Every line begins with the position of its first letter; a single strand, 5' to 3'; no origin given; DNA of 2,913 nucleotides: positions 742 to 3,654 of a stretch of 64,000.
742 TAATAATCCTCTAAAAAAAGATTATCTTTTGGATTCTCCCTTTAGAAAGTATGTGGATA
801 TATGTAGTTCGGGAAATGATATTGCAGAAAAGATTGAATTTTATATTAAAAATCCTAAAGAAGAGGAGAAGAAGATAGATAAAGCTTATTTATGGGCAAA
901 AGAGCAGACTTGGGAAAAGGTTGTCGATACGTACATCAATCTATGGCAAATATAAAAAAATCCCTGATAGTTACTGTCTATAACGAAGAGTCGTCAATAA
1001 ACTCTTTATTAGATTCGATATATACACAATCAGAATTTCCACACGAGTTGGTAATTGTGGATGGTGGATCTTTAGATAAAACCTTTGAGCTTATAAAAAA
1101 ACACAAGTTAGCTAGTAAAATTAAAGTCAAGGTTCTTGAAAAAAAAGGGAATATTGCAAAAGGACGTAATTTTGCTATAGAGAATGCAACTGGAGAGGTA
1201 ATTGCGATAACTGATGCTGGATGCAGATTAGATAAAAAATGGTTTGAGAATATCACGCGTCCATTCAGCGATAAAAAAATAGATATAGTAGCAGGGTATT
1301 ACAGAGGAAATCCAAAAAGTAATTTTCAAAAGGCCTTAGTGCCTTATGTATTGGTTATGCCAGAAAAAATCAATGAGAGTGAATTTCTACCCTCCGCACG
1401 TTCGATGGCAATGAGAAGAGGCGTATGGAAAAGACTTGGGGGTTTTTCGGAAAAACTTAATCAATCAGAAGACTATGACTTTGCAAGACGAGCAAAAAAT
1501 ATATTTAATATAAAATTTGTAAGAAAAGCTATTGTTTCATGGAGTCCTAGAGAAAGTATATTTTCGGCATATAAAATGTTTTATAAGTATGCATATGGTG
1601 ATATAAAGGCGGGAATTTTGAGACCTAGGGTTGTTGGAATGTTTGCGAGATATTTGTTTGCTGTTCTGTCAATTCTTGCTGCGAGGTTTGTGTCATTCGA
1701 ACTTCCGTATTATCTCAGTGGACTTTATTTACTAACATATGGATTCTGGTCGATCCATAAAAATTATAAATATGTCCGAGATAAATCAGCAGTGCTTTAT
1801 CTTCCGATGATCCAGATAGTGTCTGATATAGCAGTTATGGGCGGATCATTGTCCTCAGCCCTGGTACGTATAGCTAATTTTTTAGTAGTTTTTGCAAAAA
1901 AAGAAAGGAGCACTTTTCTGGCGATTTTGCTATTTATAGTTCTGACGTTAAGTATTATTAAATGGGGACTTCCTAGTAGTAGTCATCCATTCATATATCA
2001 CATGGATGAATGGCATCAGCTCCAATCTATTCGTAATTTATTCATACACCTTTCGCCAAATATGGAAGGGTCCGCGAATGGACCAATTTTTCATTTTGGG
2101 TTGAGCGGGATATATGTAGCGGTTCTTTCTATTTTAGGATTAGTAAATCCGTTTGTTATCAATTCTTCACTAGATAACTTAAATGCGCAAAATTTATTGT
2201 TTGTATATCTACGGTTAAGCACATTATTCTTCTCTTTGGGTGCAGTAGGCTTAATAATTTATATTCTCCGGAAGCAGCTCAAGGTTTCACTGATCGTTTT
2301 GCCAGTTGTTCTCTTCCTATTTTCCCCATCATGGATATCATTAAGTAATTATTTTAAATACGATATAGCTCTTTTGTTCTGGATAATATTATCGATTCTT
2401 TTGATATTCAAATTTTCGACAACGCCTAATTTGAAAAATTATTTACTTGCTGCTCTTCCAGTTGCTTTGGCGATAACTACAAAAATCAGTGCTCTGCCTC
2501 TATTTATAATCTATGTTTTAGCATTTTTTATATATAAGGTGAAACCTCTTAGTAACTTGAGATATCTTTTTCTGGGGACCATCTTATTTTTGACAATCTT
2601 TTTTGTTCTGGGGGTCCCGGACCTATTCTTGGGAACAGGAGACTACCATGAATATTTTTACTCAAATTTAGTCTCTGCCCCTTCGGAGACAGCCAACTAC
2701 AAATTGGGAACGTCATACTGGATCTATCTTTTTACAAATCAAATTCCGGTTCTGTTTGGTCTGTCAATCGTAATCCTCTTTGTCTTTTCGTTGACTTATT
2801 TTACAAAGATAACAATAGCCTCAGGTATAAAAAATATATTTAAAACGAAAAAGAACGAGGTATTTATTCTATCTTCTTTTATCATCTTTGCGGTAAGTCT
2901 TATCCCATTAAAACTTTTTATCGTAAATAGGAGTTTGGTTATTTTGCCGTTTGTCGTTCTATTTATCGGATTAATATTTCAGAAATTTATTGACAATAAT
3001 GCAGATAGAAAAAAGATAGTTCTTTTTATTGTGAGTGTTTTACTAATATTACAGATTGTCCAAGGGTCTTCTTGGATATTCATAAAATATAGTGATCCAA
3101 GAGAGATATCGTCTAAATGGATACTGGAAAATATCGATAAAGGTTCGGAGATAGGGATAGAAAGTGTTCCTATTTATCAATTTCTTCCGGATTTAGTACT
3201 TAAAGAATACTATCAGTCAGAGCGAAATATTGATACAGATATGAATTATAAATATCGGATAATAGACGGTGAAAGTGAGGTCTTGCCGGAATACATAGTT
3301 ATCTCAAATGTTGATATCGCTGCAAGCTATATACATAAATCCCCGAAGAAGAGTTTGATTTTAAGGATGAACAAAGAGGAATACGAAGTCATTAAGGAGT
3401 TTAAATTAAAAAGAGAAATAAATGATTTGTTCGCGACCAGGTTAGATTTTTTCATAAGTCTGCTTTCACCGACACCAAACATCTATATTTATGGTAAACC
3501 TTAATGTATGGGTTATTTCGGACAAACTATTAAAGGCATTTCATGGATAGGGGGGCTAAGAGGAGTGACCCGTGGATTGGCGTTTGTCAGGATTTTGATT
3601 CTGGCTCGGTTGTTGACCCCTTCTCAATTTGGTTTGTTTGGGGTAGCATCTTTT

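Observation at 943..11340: Two single-polypeptide GT2 (GT-A) plus GT-C fusion proteins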

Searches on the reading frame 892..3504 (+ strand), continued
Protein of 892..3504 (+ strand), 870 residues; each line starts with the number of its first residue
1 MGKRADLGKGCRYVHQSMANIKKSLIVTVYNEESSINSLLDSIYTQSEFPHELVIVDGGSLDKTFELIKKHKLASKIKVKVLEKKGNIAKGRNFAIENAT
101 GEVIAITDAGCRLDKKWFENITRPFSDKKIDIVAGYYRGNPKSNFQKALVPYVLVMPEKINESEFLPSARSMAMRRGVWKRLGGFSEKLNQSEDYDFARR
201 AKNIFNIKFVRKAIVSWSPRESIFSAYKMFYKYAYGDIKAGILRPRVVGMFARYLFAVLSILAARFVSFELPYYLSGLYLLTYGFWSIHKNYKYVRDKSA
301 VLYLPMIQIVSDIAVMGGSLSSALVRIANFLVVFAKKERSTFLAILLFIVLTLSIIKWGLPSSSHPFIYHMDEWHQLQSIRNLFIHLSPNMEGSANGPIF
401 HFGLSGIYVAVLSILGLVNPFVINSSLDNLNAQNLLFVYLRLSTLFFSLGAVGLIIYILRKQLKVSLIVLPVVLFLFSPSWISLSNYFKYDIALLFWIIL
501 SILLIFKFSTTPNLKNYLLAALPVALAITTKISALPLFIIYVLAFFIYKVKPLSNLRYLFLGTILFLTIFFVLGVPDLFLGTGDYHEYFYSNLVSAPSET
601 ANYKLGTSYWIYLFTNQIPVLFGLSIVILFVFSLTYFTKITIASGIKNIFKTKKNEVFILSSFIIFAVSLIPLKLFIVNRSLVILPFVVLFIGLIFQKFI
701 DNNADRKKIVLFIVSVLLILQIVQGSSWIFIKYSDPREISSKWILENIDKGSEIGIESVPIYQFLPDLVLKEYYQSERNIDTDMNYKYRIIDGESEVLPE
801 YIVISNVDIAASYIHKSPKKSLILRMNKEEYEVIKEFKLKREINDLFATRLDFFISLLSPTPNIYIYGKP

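Call 75: find_encoding_contigs(protein=P0001, flank=2000, max_places=3)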
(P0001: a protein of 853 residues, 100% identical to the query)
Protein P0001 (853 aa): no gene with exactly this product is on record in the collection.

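Call 86: search_protein_families(library=pfam, proteins=[L016:8102-9952:-, L057:8409-9947:+], max_evalue=0.01)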
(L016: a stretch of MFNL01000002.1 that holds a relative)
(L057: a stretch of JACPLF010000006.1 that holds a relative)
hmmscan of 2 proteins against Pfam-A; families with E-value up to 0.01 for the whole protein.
L016:8102-9952:- (616 aa): 0 families

L057:8409-9947:+ (512 aa): 0 families

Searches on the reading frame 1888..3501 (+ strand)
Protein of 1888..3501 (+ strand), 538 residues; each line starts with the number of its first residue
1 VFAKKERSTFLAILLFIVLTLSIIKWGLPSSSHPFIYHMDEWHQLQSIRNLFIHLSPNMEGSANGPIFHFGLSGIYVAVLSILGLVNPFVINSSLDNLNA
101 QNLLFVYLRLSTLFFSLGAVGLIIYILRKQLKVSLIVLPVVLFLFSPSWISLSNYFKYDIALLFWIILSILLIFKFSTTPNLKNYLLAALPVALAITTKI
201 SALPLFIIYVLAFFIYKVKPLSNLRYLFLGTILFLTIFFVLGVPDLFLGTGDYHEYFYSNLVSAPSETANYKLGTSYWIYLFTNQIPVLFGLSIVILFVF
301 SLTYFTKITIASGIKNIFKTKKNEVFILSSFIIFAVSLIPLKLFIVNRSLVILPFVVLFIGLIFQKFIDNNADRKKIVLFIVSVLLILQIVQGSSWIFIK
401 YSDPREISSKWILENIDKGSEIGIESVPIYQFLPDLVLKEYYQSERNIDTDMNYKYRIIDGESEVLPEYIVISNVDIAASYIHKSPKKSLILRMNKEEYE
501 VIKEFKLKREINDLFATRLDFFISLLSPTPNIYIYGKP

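Call 48: search_solved_structures(query=A3, max_evalue=10, show_alignments=2)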
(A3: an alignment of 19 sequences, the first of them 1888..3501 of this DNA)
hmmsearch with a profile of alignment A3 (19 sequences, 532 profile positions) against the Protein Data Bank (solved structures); distinct sequences matched with E-value up to 10: 2.
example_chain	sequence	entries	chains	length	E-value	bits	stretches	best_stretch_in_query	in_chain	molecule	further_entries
8jsf_A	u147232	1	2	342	1.5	10.3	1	474-531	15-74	cytidylate cyclase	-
7y5r_A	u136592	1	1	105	2.3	9.7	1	432-471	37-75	Down Syndrome Cell Adhesion Molecules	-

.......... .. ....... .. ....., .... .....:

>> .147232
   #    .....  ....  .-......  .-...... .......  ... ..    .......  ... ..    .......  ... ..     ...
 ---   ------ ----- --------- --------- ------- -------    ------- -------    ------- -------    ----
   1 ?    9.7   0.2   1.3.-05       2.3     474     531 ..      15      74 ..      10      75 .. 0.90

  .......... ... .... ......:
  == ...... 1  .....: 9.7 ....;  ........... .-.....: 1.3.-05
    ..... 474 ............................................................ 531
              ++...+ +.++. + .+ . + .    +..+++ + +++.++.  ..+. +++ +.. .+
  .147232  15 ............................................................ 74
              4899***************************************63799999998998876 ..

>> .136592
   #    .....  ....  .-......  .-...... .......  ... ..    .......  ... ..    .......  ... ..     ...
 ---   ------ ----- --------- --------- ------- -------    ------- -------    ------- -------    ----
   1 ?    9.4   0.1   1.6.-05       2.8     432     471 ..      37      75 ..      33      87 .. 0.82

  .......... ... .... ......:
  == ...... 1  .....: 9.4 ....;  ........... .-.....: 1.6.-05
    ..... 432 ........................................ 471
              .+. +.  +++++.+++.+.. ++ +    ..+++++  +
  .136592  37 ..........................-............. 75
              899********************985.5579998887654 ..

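Call 51: search_protein_families(library=pfam, alignment_id=A3, max_evalue=0.01)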
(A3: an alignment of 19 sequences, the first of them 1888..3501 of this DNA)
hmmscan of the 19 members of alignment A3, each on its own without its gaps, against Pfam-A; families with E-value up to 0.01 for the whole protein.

A. member 1, window:1888-3501:+ (538 aa): 1 family
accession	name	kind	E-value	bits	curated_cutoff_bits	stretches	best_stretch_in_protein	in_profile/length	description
PF02366.24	PMT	-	1.2e-06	28.7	22.7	1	88-244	65-229/245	Dolichyl-phosphate-mannose-protein mannosyltransferase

B. families by the number of members that match (of 19 scanned): 4 families
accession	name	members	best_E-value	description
PF13231.12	PMT_2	14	1.2e-14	Dolichyl-phosphate-mannose-protein mannosyltransferase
PF02366.24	PMT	10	6.7e-11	Dolichyl-phosphate-mannose-protein mannosyltransferase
PF14897.12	EpsG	2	3e-07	EpsG family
PF09594.16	GT87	2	5.8e-05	Glycosyltransferase family 87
